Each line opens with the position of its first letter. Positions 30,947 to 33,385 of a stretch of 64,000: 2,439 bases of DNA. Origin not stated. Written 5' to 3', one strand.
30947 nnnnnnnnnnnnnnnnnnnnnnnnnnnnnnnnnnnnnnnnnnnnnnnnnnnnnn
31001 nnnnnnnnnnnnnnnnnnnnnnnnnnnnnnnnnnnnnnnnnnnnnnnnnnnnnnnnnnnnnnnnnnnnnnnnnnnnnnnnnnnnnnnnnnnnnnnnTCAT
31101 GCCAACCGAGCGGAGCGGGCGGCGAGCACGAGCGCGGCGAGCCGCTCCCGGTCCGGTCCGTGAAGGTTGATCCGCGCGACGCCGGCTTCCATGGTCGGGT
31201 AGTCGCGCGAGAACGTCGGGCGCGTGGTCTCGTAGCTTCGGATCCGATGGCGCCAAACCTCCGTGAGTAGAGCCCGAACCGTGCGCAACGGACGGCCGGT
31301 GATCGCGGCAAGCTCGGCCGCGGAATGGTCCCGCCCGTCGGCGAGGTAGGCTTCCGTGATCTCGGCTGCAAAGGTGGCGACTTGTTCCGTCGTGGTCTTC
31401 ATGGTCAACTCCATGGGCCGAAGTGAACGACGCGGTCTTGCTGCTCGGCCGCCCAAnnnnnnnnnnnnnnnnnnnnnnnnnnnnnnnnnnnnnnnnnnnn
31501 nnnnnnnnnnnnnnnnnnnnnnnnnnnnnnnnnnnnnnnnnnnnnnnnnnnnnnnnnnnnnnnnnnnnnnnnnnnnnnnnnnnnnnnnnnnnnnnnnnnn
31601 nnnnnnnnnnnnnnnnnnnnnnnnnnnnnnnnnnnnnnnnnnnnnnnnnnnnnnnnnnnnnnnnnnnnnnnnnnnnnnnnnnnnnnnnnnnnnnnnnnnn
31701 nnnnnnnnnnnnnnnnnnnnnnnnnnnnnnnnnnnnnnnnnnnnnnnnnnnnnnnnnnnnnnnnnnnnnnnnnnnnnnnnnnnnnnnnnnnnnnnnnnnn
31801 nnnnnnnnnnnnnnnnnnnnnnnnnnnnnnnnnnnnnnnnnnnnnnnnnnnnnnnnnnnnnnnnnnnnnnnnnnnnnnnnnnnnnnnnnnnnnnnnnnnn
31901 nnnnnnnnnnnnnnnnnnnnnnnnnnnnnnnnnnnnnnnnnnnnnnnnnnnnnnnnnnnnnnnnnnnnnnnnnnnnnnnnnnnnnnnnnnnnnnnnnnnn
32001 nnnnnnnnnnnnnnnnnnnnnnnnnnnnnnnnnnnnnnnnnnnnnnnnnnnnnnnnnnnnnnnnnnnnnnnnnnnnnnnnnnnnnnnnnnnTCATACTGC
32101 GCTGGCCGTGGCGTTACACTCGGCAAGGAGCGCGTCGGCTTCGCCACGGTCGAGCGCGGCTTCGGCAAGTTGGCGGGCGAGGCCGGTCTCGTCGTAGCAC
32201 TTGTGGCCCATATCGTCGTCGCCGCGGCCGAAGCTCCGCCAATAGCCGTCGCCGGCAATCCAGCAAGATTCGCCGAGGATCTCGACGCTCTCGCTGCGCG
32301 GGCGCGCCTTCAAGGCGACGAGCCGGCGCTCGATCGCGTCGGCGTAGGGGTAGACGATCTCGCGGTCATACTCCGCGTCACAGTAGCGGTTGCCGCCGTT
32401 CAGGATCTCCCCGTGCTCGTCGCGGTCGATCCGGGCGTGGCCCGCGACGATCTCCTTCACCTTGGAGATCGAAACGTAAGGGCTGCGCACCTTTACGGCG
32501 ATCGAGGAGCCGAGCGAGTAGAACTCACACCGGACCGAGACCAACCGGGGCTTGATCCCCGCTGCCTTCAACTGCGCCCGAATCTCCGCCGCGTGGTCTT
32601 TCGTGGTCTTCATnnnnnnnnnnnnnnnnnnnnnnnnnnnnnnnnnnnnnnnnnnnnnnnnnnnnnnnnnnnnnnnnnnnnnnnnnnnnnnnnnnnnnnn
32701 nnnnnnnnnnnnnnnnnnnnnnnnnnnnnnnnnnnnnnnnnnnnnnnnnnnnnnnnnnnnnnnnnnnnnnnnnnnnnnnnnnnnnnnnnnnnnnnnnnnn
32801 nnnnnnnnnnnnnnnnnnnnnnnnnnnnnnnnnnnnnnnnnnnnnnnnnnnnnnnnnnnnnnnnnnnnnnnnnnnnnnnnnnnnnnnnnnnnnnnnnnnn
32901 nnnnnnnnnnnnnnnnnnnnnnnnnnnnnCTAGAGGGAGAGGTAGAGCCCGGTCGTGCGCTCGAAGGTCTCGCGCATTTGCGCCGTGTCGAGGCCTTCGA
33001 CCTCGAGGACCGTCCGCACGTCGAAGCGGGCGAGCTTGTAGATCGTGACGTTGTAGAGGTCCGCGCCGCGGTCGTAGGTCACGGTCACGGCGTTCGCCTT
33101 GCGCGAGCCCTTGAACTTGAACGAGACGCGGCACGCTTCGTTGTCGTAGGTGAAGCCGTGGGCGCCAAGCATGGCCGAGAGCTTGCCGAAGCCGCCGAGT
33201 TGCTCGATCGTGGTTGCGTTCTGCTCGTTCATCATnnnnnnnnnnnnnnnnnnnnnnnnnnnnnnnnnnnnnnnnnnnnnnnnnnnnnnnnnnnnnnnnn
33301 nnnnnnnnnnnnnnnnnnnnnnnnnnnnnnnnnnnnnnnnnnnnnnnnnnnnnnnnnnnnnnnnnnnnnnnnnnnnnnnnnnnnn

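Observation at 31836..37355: Ten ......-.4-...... palindromes arranged in phased arrays inside four non-coding repeat blocks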

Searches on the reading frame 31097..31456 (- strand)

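Call 30: search_protein_families(library=pfam, proteins=[window:31097-31456:-], max_evalue=0.1)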
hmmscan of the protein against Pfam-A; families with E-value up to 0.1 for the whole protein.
window:31097-31456:- (119 aa): 2 families
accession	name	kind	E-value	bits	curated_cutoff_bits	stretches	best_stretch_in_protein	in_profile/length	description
PF05331.17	DUF742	-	0.063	13.6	27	1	8-69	19-81/114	Protein of unknown function (DUF742)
PF02511.20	Thy1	-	0.081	13.1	24.8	1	36-85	43-92/191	Thymidylate synthase complementing protein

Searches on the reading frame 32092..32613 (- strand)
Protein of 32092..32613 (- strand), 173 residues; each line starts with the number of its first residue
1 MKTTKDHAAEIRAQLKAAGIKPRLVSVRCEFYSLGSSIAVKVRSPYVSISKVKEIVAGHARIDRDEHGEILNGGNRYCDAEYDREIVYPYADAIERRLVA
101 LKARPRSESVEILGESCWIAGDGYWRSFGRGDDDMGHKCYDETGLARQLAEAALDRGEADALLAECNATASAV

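Call 30: search_protein_families(library=pfam, proteins=[window:32092-32613:-], max_evalue=0.1)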
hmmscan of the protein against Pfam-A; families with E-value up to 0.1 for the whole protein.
window:32092-32613:- (173 aa): 1 family
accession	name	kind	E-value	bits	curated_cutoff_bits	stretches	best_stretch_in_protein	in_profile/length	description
PF16929.11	Asp2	-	0.081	12.4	28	1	55-88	242-275/504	Accessory Sec system GspB-transporter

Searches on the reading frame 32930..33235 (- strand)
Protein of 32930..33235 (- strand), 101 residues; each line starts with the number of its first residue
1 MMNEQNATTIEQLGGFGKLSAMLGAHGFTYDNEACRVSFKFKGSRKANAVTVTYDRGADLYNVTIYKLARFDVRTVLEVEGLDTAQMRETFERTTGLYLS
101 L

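Call 30: search_protein_families(library=pfam, proteins=[window:32930-33235:-], max_evalue=0.1)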
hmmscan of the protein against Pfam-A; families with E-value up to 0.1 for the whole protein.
window:32930-33235:- (101 aa): 0 families

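Call 33: find_related_loci(query=window:32930-33235:-, collection=viral_contigs, flank=10000)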
Query window:32930-33235:- (101 aa) in viral_contigs; peptide patterns used: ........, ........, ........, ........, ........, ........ (x = any residue, [..] = any of these).
5 stretches matched a pattern, but none encodes a relative of the query by tblastn (E <= 1e-3).

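Call 35: find_related_loci(query=A3, collection=viral_contigs, flank=10000)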
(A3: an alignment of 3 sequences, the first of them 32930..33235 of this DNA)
Query A3 (101 aa) in viral_contigs; peptide patterns used: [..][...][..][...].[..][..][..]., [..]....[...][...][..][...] (x = any residue, [..] = any of these).
146 stretches matched a pattern; 14 encode a relative of the query (tblastn E <= 1e-3); 14 distinct loci.
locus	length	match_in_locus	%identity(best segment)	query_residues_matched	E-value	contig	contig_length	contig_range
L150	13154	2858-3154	37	2-101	1e-15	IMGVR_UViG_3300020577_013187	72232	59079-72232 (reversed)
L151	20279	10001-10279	38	8-101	2e-12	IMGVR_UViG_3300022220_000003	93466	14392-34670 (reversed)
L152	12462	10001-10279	42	8-101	7e-11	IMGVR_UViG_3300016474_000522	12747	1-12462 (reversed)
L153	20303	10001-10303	31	1-101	2e-10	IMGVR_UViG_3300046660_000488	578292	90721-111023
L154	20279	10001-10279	35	8-101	2e-9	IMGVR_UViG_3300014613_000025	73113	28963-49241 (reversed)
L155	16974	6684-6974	39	1-101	2e-9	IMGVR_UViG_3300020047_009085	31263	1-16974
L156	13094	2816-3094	30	8-101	9e-9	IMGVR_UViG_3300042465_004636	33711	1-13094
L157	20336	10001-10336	35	8-101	2e-7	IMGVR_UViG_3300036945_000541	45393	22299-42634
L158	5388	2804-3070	32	8-97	2e-7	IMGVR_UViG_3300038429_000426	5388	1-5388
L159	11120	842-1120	35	8-101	3e-7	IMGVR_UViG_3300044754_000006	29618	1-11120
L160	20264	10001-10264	35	8-97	4e-7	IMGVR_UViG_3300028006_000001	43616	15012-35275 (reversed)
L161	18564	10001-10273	32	8-101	2e-6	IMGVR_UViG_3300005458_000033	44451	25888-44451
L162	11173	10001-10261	30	8-101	1e-5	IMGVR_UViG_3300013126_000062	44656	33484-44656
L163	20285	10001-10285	36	8-101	1e-5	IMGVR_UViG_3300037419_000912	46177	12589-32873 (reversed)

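Call 65: search_dna_similar(query=window:32930-33235:-, collection=phages, mode=protein, max_evalue=0.001, max_rows=40)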
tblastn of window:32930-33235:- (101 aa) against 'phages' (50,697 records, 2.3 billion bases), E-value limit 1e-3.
Records with a match: 3; places in all: 3; records where one place covers at least 80% of the query: 3.
Best place of each record, by identity: <60% 3.
By first word of the organism name: uncultured 1; Vibrio 1; Bacteriophage 1.
By host as written in the record: - 2; Vibrio parahaemolyticus TA01 1.
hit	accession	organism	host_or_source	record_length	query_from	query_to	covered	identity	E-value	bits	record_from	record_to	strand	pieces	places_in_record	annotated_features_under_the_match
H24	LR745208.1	uncultured phage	metagenomic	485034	7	101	94%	34.4%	2e-4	44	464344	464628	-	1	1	record has no annotation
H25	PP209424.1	Vibrio phage EniLVp02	Vibrio parahaemolyticus TA01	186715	18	101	83%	37.9%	2e-8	56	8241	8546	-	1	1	hypothetical protein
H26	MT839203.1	Bacteriophage sp.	human fecal samples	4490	8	98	90%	34.0%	3e-4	43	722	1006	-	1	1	record has no annotation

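Call 75: search_protein_families(library=pfam, proteins=[L151:898-1326:-], max_evalue=1)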
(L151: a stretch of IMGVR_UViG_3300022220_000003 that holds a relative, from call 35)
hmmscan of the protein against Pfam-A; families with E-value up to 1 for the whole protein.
L151:898-1326:- (143 aa): 4 families
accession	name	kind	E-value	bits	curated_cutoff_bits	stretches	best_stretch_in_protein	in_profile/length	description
PF02954.25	HTH_8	-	1.1e-09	38.3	22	1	82-118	2-38/42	Bacterial regulatory protein, Fis family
PF18024.7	HTH_50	-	0.017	15.2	27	1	81-118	7-43/50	Helix-turn-helix domain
PF02042.20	RWP-RK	-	0.055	13.8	29.3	1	102-125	16-39/49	RWP-RK domain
PF13384.12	HTH_23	-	0.14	12.5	24.6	1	83-117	3-36/50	Homeodomain-like domain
